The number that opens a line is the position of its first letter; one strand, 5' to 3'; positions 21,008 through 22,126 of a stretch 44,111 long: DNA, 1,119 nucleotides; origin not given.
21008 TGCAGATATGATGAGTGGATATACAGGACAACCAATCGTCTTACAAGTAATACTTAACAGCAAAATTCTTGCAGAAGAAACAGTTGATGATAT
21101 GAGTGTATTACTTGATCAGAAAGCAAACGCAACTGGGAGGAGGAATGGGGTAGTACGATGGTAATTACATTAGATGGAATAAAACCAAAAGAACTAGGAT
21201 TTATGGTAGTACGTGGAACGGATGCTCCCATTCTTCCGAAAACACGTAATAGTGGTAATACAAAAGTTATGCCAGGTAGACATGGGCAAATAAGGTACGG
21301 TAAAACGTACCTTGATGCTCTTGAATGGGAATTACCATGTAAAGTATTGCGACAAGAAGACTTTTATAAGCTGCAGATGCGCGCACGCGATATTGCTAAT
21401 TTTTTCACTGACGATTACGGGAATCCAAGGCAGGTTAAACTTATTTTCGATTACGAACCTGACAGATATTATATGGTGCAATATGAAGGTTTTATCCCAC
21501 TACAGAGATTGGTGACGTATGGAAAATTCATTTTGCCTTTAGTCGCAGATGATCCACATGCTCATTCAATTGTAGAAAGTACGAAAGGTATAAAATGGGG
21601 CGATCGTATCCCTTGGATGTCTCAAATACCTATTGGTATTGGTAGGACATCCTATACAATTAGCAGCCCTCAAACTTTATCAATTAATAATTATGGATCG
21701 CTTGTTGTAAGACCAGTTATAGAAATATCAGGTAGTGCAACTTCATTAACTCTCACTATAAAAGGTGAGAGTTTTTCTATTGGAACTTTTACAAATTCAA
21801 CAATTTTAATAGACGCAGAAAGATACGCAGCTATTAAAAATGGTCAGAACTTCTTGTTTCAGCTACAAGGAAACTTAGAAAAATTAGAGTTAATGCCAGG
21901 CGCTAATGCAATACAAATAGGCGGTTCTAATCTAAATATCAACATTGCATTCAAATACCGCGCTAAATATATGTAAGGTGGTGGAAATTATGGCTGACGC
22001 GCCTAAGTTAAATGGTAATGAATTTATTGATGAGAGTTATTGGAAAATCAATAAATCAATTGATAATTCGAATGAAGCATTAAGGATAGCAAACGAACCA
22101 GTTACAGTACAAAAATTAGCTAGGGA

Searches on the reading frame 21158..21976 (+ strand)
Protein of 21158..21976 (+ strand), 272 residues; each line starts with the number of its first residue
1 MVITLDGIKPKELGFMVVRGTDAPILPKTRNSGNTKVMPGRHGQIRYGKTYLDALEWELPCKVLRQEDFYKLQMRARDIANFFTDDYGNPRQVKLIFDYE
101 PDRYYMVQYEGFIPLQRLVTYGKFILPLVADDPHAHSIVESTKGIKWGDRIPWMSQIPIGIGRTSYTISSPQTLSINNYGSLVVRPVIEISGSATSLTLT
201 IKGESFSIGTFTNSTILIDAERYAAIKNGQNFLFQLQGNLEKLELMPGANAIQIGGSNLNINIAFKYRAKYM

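Call 61: search_protein_families(library=pfam, proteins=[window:21158-21976:+], max_evalue=0.001)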
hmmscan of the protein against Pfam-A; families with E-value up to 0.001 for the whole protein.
window:21158-21976:+ (272 aa): 1 family
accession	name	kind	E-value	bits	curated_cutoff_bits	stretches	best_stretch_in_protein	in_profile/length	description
PF05709.17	Sipho_tail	-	7e-10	39.6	24.2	1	19-129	12-117/118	Phage tail protein RIFT-related domain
